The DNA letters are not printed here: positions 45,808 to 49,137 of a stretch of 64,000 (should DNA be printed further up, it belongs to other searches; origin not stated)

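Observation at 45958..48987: Tandem-duplicated PilB/GspE secretion ATPase: two complete motor modules in one 1009-aa chain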

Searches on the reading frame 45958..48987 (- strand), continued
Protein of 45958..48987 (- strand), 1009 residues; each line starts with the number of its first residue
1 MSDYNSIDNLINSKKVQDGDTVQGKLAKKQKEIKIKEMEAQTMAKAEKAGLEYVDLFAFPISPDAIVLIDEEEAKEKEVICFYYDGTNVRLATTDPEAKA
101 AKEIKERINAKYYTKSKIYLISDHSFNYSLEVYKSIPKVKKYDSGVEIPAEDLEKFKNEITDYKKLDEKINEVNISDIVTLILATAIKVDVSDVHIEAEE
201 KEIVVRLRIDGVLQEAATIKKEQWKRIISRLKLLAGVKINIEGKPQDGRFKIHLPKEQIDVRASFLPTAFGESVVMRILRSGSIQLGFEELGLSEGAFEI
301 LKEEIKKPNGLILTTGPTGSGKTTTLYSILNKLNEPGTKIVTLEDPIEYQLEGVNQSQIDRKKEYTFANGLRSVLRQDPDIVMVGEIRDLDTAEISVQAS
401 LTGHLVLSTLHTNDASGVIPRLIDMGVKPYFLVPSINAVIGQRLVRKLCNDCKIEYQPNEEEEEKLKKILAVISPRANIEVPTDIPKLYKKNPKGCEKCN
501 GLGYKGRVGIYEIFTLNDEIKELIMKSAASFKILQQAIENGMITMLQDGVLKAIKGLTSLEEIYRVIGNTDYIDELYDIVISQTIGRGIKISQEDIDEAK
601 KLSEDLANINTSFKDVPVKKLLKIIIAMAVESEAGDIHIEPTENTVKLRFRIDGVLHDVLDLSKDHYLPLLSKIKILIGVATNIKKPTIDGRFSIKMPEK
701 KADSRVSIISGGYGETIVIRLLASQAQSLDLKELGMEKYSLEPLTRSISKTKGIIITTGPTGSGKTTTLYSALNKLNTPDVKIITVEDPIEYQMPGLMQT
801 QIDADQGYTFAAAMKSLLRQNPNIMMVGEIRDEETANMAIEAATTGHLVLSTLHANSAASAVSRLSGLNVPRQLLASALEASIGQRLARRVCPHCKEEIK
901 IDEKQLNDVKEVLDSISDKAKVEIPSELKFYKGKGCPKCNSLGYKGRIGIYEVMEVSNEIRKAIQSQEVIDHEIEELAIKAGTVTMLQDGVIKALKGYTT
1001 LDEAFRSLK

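Call 34: search_protein_representatives(protein=window:45958-48987:-)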
Query: 1009 residues. Proteins with E-value up to 0.001 (for the whole library): 58488; up to 1e-10: 36724; up to 1e-30: 16092. The best 150 are listed.
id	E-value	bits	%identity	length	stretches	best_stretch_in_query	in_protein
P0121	0.0e+00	1421.0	63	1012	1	5-1007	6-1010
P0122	0.0e+00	1161.6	51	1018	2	22-836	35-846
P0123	9.8e-259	877.5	45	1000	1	24-1006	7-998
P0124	6.5e-255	864.9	44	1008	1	35-1006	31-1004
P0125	1.4e-243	827.3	41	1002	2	35-724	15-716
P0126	1.2e-239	814.3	42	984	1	28-999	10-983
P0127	4.1e-233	792.7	41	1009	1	39-1007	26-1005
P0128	7.8e-232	788.5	42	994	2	30-569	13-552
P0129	3.9e-230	782.9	42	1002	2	21-915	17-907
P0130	2.9e-228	776.6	43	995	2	27-567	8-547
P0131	1.1e-226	771.5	41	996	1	32-1007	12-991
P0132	1.1e-216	738.4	40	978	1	40-1002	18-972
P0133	5.8e-216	735.9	39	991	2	39-908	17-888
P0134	2.6e-183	627.9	46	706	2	600-1006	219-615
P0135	1.7e-176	605.3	48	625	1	146-742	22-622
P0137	8.9e-166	569.9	39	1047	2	170-570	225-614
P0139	4.3e-163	561.0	39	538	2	604-1009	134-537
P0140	4.0e-160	551.2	50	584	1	25-567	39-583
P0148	2.2e-143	495.8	38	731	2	615-1006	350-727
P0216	2.2e-117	409.7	50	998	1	158-565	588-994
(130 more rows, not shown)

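Call 39: list_cluster_members(proteins=[P0122, P0123, P0124, P0125, P0126, P0128, P0130, P0132, P0137, P0140])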
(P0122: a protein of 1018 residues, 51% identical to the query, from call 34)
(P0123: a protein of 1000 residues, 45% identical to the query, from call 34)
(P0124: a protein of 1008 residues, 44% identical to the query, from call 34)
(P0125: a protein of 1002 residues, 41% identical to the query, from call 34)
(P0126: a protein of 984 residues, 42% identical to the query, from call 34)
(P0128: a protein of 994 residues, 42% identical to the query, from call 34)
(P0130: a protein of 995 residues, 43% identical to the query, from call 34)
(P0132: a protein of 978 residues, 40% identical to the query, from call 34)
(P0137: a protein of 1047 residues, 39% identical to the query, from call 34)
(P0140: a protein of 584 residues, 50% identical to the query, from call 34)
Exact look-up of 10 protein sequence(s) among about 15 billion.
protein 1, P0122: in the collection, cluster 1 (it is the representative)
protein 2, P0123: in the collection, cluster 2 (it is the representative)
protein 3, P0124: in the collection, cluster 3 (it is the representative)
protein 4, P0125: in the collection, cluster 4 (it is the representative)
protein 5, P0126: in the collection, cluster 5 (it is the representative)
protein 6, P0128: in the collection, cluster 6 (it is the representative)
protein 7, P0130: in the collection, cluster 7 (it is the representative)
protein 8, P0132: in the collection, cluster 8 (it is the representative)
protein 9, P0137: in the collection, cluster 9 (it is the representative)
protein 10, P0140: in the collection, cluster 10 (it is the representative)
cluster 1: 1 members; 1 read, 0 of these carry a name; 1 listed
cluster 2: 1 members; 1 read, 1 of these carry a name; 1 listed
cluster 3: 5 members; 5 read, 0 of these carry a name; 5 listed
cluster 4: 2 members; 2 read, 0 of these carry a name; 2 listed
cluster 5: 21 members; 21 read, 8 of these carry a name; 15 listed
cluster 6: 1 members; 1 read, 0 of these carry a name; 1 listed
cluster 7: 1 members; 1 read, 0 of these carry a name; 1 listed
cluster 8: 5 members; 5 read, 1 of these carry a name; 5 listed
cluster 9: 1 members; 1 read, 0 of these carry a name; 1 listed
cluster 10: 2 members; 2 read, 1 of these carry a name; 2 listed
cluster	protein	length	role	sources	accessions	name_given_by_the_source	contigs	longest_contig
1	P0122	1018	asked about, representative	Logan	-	-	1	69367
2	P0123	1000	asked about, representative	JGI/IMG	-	type II secretory ATPase GspE/PulE/Tfp pilus assembly ATPase PilB-like protein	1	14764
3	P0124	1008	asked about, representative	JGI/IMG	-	-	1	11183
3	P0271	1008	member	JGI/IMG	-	-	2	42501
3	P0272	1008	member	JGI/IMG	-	-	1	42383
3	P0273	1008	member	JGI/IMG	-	-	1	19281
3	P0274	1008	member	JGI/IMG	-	-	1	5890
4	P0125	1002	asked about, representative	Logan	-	-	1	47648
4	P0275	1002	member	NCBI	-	-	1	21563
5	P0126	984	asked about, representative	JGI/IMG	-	type II secretory ATPase GspE/PulE/Tfp pilus assembly ATPase PilB-like protein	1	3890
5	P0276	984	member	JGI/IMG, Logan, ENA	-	type II secretory ATPase GspE/PulE/Tfp pilus assembly ATPase PilB-like protein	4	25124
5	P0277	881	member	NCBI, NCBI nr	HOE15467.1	MAG TPA: GspE/PulE family protein, partial [Candidatus Paceibacterota bacterium] | GspE/PulE family protein [Candidatus Paceibacterota bacterium]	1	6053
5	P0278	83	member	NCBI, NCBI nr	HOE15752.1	MAG TPA: hypothetical protein PLH82_03880, partial [Candidatus Paceibacterota bacterium] | hypothetical protein [Candidatus Paceibacterota bacterium]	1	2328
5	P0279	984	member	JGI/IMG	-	type II secretory ATPase GspE/PulE/Tfp pilus assembly ATPase PilB-like protein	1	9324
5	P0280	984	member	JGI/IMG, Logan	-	type II secretory ATPase GspE/PulE/Tfp pilus assembly ATPase PilB-like protein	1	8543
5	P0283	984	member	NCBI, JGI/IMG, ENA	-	-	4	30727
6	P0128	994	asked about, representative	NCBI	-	-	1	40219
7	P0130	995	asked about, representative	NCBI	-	-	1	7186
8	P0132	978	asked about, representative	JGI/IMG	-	-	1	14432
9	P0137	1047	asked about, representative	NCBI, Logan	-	-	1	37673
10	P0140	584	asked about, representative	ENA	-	-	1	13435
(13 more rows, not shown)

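Call 40: find_encoding_contigs(protein=P0128, flank=10000, max_places=1)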
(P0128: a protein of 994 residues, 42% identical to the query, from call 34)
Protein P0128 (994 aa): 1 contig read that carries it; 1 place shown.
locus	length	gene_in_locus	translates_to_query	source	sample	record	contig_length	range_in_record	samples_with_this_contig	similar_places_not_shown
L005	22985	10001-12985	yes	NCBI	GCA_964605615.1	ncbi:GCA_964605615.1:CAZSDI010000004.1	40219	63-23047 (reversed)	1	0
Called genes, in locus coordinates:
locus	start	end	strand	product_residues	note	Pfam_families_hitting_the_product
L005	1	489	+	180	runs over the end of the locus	PF07705:CARDB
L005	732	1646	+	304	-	PF13191:AAA_16 (weak), PF23569:NBD_SMAX1, PF05621:TniB (faint), PF13173:AAA_14 (faint), PF13401:AAA_22 (weak), PF00004:AAA, PF17871:AAA_lid_9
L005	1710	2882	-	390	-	-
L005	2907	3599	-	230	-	-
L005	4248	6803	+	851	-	PF20720:nSTAND3 (faint), PF17871:AAA_lid_9, PF00004:AAA, PF07724:AAA_2, PF07728:AAA_5, PF10431:ClpB_D2-small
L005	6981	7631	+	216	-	PF07690:MFS_1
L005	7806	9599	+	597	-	PF14716:HHH_8, PF14520:HHH_5 (weak), PF14792:DNA_pol_B_palm (weak), PF14791:DNA_pol_B_thumb, PF02811:PHP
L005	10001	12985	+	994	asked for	PF00437:T2SSE, PF25199:nSTAND_NTPase5 (faint), PF00004:AAA (faint), PF13173:AAA_14 (faint), PF13401:AAA_22 (faint), PF13604:AAA_30 (faint), PF20720:nSTAND3 (faint), PF00437:T2SSE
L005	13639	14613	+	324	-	PF05496:RuvB_N, PF00004:AAA, PF07728:AAA_5 (weak), PF17864:AAA_lid_4, PF05491:WHD_RuvB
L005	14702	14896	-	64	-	-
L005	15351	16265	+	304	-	PF02899:Phage_int_SAM_1, PF13102:Phage_int_SAM_5, PF13495:Phage_int_SAM_4, PF00589:Phage_integrase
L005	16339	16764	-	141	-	-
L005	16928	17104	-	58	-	-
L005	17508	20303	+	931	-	PF00133:tRNA-synt_1, PF01406:tRNA-synt_1e (faint), PF09334:tRNA-synt_1g, PF13603:tRNA-synt_1_2, PF00133:tRNA-synt_1, PF08264:Anticodon_1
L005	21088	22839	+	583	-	-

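Call 41: find_encoding_contigs(protein=P0137, flank=10000, max_places=1)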
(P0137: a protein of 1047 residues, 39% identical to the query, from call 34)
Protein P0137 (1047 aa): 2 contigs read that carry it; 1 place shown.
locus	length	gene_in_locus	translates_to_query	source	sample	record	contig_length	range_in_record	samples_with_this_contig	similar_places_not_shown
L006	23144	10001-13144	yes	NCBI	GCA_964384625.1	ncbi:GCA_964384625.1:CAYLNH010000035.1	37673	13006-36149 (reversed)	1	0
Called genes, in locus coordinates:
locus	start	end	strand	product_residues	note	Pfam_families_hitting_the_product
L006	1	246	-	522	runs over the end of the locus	PF00884:Sulfatase, PF01663:Phosphodiest (faint), PF16347:SGSH_C (weak)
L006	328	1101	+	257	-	PF03629:SASA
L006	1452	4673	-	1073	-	PF06452:CBM9_1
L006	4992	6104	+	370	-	PF01168:Ala_racemase_N, PF00842:Ala_racemase_C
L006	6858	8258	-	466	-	PF00884:Sulfatase, PF01663:Phosphodiest (faint), PF02995:DUF229 (faint), PF16347:SGSH_C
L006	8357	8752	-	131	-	-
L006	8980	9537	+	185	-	PF07638:Sigma70_ECF, PF04542:Sigma70_r2, PF08281:Sigma70_r4_2, PF04545:Sigma70_r4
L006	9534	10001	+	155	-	PF13490:zf-HC2 (weak), PF12728:HTH_17 (weak)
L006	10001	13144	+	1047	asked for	PF00482:T2SSF (weak), PF13191:AAA_16 (faint), PF00482:T2SSF, PF00437:T2SSE, PF13401:AAA_22 (faint), PF20720:nSTAND3 (faint), PF25199:nSTAND_NTPase5 (faint), PF00437:T2SSE, +1 more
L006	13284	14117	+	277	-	-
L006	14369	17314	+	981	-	-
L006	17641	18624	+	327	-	PF20030:bpMoxR, PF07726:AAA_3, PF07728:AAA_5, PF17863:AAA_lid_2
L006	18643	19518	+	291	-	PF01882:DUF58, PF13519:VWA_2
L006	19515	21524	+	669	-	PF07584:BatA (weak), PF13519:VWA_2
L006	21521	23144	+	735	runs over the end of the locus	-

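Call 42: find_encoding_contigs(protein=P0125, flank=10000, max_places=1)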
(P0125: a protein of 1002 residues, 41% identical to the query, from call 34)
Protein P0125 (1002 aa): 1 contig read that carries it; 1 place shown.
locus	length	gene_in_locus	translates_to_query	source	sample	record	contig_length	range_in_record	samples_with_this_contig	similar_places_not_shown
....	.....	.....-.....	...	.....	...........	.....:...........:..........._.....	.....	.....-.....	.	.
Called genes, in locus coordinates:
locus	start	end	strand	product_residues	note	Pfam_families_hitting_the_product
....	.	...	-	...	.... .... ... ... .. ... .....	-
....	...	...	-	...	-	-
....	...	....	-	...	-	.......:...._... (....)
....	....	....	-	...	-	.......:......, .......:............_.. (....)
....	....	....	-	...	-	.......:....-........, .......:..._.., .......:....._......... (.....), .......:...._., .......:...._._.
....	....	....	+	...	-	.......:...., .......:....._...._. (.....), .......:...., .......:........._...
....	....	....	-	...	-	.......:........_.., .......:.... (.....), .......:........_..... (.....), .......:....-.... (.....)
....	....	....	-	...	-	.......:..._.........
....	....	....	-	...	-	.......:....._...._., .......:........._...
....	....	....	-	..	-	-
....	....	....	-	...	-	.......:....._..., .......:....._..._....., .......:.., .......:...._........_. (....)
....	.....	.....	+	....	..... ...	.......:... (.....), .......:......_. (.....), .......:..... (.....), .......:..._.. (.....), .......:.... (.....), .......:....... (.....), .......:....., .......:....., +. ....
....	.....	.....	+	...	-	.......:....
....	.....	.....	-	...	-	-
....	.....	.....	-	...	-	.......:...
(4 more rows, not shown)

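Call 43: find_encoding_contigs(protein=P0283, flank=10000, max_places=1)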
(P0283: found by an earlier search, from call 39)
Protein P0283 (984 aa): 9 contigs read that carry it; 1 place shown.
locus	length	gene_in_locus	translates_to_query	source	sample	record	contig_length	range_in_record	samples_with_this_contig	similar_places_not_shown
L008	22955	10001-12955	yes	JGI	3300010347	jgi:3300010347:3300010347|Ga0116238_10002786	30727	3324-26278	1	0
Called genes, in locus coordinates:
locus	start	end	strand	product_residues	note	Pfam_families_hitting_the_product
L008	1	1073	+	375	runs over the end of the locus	PF01935:DUF87, PF19044:P-loop_TraG, PF12846:AAA_10 (weak)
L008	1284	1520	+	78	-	-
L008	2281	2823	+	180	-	-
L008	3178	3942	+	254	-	PF18895:T4SS_pilin (faint)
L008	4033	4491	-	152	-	PF13083:KH_KhpA-B (weak), PF01424:R3H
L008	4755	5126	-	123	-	PF02096:60KD_IMP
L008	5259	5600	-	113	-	PF00825:Ribonuclease_P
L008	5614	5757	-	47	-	PF00468:Ribosomal_L34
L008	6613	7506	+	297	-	PF00308:Bac_DnaA, PF01695:IstB_IS21, PF08299:Bac_DnaA_C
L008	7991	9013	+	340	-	PF00712:DNA_pol3_beta, PF02767:DNA_pol3_beta_2, PF02768:DNA_pol3_beta_3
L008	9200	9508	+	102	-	-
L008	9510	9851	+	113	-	PF02367:TsaE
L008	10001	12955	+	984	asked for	PF05157:MshEN, PF00437:T2SSE, PF13173:AAA_14 (faint), PF13401:AAA_22 (faint), PF00437:T2SSE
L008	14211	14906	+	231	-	PF01386:Ribosomal_L25p, PF14693:Ribosomal_TL5_C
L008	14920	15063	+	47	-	-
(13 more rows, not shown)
